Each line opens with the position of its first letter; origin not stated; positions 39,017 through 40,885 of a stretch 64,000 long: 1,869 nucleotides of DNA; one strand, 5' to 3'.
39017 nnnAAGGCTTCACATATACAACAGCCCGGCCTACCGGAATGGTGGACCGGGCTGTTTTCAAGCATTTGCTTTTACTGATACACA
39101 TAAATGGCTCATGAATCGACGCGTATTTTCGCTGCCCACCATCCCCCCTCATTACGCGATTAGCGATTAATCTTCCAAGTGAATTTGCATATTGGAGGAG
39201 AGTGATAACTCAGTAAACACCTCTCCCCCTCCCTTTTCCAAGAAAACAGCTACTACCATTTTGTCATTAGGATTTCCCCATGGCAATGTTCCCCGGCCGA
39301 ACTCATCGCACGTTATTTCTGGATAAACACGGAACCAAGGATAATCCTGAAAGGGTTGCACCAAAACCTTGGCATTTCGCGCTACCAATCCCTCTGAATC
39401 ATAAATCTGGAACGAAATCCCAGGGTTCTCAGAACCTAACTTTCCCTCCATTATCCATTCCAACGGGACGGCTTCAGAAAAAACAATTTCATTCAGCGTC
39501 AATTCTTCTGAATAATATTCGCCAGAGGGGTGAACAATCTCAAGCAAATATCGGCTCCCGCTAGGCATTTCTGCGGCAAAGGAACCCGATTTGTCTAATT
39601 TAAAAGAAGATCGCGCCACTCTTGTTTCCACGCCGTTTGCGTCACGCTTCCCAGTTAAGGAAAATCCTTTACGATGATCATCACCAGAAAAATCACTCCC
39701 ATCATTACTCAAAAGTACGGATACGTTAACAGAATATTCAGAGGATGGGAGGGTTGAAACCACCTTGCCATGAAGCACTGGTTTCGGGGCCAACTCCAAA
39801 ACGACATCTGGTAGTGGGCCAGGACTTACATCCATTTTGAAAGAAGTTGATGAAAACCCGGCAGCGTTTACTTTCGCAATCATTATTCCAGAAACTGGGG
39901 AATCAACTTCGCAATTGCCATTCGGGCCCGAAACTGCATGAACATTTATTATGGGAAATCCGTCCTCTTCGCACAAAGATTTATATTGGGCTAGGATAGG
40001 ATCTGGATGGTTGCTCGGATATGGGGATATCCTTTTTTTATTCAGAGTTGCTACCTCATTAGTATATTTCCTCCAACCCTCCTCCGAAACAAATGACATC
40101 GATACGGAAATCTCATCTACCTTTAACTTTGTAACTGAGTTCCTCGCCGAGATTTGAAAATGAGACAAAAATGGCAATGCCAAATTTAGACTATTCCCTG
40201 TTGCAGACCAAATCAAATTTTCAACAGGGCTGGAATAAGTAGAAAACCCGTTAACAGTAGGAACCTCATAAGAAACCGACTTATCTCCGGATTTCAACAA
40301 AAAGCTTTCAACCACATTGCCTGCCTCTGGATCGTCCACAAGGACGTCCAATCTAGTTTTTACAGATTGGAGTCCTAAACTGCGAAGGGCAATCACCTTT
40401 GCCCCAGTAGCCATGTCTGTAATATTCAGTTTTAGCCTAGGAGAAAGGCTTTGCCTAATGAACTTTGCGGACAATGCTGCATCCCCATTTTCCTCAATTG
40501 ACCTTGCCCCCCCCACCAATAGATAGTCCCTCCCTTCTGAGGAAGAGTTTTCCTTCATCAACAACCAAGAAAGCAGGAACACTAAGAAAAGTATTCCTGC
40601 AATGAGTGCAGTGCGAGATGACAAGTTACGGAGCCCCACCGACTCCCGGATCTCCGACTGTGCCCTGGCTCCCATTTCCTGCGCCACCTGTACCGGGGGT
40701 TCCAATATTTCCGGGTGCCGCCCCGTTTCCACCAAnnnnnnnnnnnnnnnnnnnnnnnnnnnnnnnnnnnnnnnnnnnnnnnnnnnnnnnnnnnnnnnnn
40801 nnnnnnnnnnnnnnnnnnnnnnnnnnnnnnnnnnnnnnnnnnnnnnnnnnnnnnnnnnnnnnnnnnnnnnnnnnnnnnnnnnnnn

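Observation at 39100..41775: A low-GC islet carries surface-type genes and all the hypermutable-looking repeats in the window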

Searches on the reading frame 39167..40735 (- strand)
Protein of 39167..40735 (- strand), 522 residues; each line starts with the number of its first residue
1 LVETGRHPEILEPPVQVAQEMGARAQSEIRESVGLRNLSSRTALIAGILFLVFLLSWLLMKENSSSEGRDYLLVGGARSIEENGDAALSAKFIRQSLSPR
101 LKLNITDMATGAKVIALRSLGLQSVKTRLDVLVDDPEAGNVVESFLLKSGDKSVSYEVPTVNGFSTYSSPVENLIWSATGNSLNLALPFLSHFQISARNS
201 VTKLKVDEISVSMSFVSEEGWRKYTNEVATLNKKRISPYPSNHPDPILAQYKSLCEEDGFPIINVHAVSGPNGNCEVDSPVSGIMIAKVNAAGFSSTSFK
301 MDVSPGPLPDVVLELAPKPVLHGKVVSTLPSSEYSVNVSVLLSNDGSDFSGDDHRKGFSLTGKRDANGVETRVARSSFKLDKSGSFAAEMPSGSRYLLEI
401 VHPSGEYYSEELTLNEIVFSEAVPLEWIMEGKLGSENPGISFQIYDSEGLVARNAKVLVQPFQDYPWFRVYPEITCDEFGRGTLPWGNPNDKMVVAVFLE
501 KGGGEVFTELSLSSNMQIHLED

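Call 8: search_protein_families(library=pfam, proteins=[window:39167-40735:-], max_evalue=0.1)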
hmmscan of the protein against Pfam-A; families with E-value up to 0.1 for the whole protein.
window:39167-40735:- (522 aa): 0 families

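Call 11: find_encoding_contigs(protein=window:39167-40735:-, flank=10000)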
Protein window:39167-40735:- (522 aa): no gene with exactly this product is on record in the collection.

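Call 14: find_homologous_proteins(query=window:39167-40735:-, max_evalue=0.01)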
Query window:39167-40735:- (522 aa): 1 proteins with E <= 0.01 among 8000 candidates.
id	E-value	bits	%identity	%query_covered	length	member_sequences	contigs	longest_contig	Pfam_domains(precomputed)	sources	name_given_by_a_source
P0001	0.0e+0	1076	100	93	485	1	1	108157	-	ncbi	ncbi:MAG: hypothetical protein QM477_07525 [Planctomycetota bacterium]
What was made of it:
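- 39167..40624 (-): 485-aa N-terminally anchored protein (QM477_07525): TM helix, disordered linker, then tandem beta-sandwich domains. It is a rare family whose members mostly match Pfam CarboxypepD_reg. Start and annotation: call 14.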

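Call 15: find_encoding_contigs(protein=P0001, flank=10000)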
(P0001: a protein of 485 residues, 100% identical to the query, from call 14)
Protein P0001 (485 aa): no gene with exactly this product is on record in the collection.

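Call 29: search_protein_representatives(protein=P0001)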
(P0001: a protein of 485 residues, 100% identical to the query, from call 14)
Query: 485 residues. Proteins with E-value up to 0.001 (for the whole library): 29; up to 1e-10: 8; up to 1e-30: 3. The best 29 are listed.
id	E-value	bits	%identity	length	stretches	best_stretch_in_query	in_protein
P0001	0.0e+00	1077.6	100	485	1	1-485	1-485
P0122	4.8e-69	249.9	35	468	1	89-483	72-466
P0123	4.2e-41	157.8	30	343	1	143-467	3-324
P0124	1.3e-21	93.5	24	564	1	4-461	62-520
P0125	4.2e-16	75.4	27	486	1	142-458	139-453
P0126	9.3e-16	74.2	24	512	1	129-462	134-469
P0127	3.8e-13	65.6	28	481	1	214-458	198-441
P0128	2.2e-12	63.1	30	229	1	292-464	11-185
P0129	7.1e-10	54.8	25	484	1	11-460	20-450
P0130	1.1e-09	54.2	25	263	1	231-474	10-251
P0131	2.6e-08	49.7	25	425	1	228-470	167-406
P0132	3.5e-08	49.3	28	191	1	319-460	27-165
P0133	3.9e-07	45.8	25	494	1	232-455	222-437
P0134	5.4e-07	45.4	24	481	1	137-458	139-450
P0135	1.0e-06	44.4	22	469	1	57-444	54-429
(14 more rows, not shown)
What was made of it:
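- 39167..40624 (-): Exhaustive HMMER search: 28 distant relatives, best 35% identity (call 29).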

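Call 31: predict_structure(protein=P0001)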
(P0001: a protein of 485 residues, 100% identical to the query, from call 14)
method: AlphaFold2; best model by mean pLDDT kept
length: 485 residues; sequences in the alignment: 1
mean_pLDDT: 39.2   pTM: 0.25
mean pLDDT of the five models: 39.2, 30.8, 28.4, 28.3, 27.7
residues with pLDDT >= 90: 1; 70-90: 19; 50-70: 22; < 50: 443
segments of 3 or more residues with pLDDT < 50: 25-340, 343-402, 408-436, 441-443, 451-485
pLDDT, mean of each block of 10 residues (from residue 1): 77 86 51 34 36 35 41 37 35 40 36 32 30 28 28 26 23 25 32 27 29 32 31 37 39 36 41 41 39 45 41 40 38 41 47 43 42 35 32 42 48 45 38 45 51 45 41 40 36
secondary structure, 60 per line:
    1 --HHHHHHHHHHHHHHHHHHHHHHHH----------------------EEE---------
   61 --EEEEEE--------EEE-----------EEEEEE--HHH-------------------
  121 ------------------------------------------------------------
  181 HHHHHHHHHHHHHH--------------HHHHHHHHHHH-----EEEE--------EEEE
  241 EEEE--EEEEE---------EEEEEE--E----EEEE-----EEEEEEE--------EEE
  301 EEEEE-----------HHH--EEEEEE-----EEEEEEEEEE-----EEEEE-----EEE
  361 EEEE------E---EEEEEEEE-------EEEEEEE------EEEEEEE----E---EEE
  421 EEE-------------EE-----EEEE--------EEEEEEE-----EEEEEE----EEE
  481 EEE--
elements in order: H3-26 E49-51 E63-68 E77-79 E91-96 H181-194 H209-219 E225-228 E237-244 E247-251 E261-266 E274-277 E283-289 E298-305 E322-327 E333-342 E348-352 E358-364 E375-382 E390-396 E403-409 E418-423 E444-447 E456-462 E468-473 E478-483
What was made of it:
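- Tried and rejected: Single-sequence AlphaFold2 was useless (pLDDT 39, call 31).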

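Call 32: find_related_loci(query=P0001, collection=metagenome_contigs, flank=10000)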
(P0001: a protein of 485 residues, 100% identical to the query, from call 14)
Query P0001 (485 aa) in metagenome_contigs; peptide patterns used: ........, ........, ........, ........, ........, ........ (x = any residue, [..] = any of these).
126 stretches matched a pattern, but none encodes a relative of the query by tblastn (E <= 1e-3).
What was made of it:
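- Tried and rejected: The metagenome scan with ORF485 found nothing (call 32).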

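Call 39: search_protein_families(library=pfam, alignment_id=A1, max_evalue=0.01)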
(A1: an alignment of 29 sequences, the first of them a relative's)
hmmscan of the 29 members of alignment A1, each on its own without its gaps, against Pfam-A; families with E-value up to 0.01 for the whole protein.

A. member 1, P0001 (485 aa): 0 families

B. families by the number of members that match (of 29 scanned): 10 families
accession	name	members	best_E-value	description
PF13620.12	CarboxypepD_reg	24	5.6e-12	Carboxypeptidase regulatory-like domain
PF10670.15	DUF4198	4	1.5e-06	Domain of unknown function (DUF4198)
PF02369.22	Big_1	3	0.00011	Bacterial Ig-like domain (group 1)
PF24107.1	DUF7382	2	0.00041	Domain of unknown function (DUF7382)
PF13715.12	CarbopepD_reg_2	2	0.00064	CarboxypepD_reg-like domain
PF00775.27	Dioxygenase_C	2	0.0062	Dioxygenase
PF25020.1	TTR_TEN1-4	1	0.00022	Teneurin TTR-like domain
PF20598.4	DUF6795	1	0.0032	Domain of unknown function (DUF6795)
PF17789.7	MG4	1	0.0069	Macroglobulin domain MG4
PF17802.7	SpaA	1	0.0086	Prealbumin-like fold domain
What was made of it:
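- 39167..40624 (-): Pfam CarboxypepD_reg in 24 of 29 members (call 39).
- On Pfam CarboxypepD_reg (PF13620) domain proteins: 24 of 29 relatives hit at E<=0.01 (call 39).
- Closest known: CarboxypepD_reg. Same: 24 of 29 family members match PF13620 (call 39).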

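Call 41: search_protein_families(library=ncbifam, proteins=[P0001], max_evalue=0.1)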
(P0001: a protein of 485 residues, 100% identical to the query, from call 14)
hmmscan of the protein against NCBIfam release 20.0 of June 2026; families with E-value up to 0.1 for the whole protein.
P0001 (485 aa): 0 families

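Call 50: predict_structure(alignment_id=A1)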
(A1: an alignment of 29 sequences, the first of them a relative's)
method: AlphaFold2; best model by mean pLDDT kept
length: 485 residues; sequences in the alignment: 29
mean_pLDDT: 88.5   pTM: 0.76
mean pLDDT of the five models: 88.5, 87.7, 87.1, 86.8, 86.1
residues with pLDDT >= 90: 360; 70-90: 79; 50-70: 13; < 50: 33
segments of 3 or more residues with pLDDT < 50: 27-59
pLDDT, mean of each block of 10 residues (from residue 1): 84 94 61 35 35 41 92 94 95 96 96 95 96 97 96 96 96 96 93 83 82 90 94 91 96 94 95 95 97 94 84 87 90 92 96 95 92 96 97 69 93 96 94 92 93 95 93 94 90
secondary structure, 60 per line:
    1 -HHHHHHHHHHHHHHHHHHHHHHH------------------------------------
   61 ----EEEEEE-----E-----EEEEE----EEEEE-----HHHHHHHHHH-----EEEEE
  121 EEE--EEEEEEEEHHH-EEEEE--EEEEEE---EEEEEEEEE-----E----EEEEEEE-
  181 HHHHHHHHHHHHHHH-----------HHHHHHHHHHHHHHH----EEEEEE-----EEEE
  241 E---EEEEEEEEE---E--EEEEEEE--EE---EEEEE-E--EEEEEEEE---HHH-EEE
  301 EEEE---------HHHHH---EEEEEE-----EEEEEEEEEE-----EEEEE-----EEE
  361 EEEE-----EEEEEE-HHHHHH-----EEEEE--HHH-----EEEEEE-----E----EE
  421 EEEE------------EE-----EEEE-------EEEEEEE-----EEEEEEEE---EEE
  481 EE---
elements in order: H2-24 E65-70 E82-86 E91-95 H101-110 E116-123 E126-133 E138-142 E145-150 E154-162 E173-179 H181-195 H207-221 E226-231 E237-241 E245-253 E260-266 E274-278 E283-290 E298-304 H314-318 E322-327 E333-342 E348-352 E358-364 E370-375 H377-382 E388-392 E403-408 E419-424 E444-447 E455-461 E467-474 E478-482
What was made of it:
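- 39167..40624 (-): AlphaFold2 pLDDT 88.5 (call 50).
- Architecture: AlphaFold2 pLDDT 88.5, with a TM helix, a linker and tandem beta-sandwiches (call 50).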

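Call 58: find_encoding_contigs(protein=P0122, flank=6000, max_places=3)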
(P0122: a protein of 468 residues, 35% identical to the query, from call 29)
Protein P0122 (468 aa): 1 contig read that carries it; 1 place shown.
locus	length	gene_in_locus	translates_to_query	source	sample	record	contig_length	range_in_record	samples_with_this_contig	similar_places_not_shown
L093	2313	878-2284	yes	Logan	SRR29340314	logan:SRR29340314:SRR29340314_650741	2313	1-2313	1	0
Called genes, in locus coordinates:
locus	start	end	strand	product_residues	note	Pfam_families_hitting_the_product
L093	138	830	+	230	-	-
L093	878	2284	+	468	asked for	-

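Call 59: fold_search(model_id=the predicted structure, library=pdb)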
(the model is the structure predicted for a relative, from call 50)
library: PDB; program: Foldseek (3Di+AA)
matches with E <= 10: 1561; with E <= 0.001: 81
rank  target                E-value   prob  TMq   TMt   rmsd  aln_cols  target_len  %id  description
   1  6fwv_B                2.4e-12  1.00  0.19  0.17  25.4       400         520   12  The Bacillus anthracis TIE protein (released 2018-08-08)
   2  6fwv_A                3.1e-12  1.00  0.19  0.18  23.4       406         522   11  The Bacillus anthracis TIE protein (released 2018-08-08)
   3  3rkp_A                4.6e-10  1.00  0.18  0.23  21.3       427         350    9  Crystal structure of BcpA*(D312A), the major pilin subunit of Bacillus cereus (released 2012-05-30)
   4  3rkp_B                1.0e-09  1.00  0.17  0.23  21.2       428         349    8  Crystal structure of BcpA*(D312A), the major pilin subunit of Bacillus cereus (released 2012-05-30)
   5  3kpt_B                1.6e-09  1.00  0.16  0.21  21.7       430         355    9  Crystal structure of BcpA, the major pilin subunit of Bacillus cereus (released 2009-11-24)
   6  3kpt_A                2.0e-08  1.00  0.17  0.22  21.0       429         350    9  Crystal structure of BcpA, the major pilin subunit of Bacillus cereus (released 2009-11-24)
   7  9lr7_B                2.0e-08  1.00  0.14  0.16  22.5       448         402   10  Crystal Structure of the Basal pilin EbpB from Enterococcus faecalis. (released 2025-07-16)
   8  4oq1                  2.1e-08  1.00  0.17  0.23  18.2       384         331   10  Structure of the Streptococcal ancillary pilin (released 2014-04-23)
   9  9lr7_A                3.5e-08  1.00  0.14  0.16  22.2       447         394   10  Crystal Structure of the Basal pilin EbpB from Enterococcus faecalis. (released 2025-07-16)
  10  8wgg                  6.7e-08  1.00  0.16  0.18  20.1       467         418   10  Crystal structure of basal pilin PilB from Streptococcus sanguinis (released 2025-03-26)
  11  9vqn                  9.3e-08  1.00  0.16  0.17  20.9       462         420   10  Crystal structure of Se-Met SSA1633 from Streptococcus sanguinis (Phase determination model) (released 2026-01-21)
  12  8wxd_A                1.4e-07  1.00  0.15  0.17  21.2       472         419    9  Crystal Structure of shaft pilin PilA from Streptococcus sanguinis (released 2025-05-07)
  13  8wg6                  1.6e-07  1.00  0.15  0.17  20.0       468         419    9  Crystal structure of major pilin PilB from Streptococcus sanguinis - SeMet derivative (released 2025-03-26)
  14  7vcr_B                1.9e-07  1.00  0.22  0.23  21.2       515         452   10  Crystal Structure of PitA fragment from pilus islet-2 of Streptococcus oralis (released 2022-06-01)
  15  9lr7_C                2.6e-07  1.00  0.14  0.17  22.7       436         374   10  Crystal Structure of the Basal pilin EbpB from Enterococcus faecalis. (released 2025-07-16)
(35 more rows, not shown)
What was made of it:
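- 39167..40624 (-): Foldseek hits to Gram-positive pilins and the TIE protein (call 59).
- Closest known: CarboxypepD_reg. Same: The best structural matches are the TIE protein and the BcpA, SpaA and RrgB pilins (call 59).
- Foldseek matches pilin-like and adhesin-like proteins (call 59).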

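Call 62: find_encoding_contigs(protein=P0124, flank=8000, max_places=3)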
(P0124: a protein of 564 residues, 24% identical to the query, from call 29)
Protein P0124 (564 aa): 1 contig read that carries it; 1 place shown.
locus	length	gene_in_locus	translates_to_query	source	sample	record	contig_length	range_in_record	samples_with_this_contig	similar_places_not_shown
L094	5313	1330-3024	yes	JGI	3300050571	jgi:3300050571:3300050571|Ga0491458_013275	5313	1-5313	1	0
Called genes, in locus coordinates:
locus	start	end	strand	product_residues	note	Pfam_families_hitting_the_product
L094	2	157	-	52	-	?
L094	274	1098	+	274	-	-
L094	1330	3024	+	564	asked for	-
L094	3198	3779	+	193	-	-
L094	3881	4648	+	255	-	PF14355:Abi_C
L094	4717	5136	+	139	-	-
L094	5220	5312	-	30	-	?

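Call 63: find_encoding_contigs(protein=P0125, flank=8000, max_places=3)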
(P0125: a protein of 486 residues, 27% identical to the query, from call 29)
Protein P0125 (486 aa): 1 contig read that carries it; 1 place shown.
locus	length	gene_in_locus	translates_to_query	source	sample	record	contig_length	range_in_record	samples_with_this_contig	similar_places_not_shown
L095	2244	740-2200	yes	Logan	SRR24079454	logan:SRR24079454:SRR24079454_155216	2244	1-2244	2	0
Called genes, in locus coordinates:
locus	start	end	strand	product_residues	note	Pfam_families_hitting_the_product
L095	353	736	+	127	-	-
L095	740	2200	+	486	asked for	PF13620:CarboxypepD_reg (faint)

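Call 65: search_protein_families(library=padloc, proteins=[P0001, P0150, P0151], max_evalue=0.1)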
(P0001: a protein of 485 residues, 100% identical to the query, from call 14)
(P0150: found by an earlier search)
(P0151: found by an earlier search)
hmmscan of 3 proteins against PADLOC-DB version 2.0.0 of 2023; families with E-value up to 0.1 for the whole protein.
P0001 (485 aa): 0 families

P0150 (307 aa): 0 families

P0151 (561 aa): 0 families

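Call 66: search_protein_families(library=phrogs, proteins=[P0001, P0150, P0151], max_evalue=0.1)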
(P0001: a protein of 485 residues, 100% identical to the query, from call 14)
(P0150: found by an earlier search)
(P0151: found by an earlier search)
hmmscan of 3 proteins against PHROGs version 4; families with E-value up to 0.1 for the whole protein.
P0001 (485 aa): 0 families

P0150 (307 aa): 0 families

P0151 (561 aa): 0 families

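Call 75: find_encoding_contigs(protein=P0129, flank=8000, max_places=4)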
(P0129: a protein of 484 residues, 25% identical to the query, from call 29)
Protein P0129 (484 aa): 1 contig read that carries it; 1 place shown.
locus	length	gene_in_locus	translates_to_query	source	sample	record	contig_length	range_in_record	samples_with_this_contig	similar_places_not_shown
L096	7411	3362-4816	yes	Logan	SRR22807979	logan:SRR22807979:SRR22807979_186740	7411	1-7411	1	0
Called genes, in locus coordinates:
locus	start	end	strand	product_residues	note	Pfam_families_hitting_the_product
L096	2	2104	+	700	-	?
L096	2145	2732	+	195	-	PF07638:Sigma70_ECF (weak), PF04542:Sigma70_r2, PF04545:Sigma70_r4, PF08281:Sigma70_r4_2, PF22233:PhyR_sigma-like (weak)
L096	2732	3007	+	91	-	-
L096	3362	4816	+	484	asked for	PF13620:CarboxypepD_reg (faint)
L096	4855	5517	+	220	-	-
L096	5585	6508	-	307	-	PF12705:PDDEXK_1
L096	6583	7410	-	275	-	?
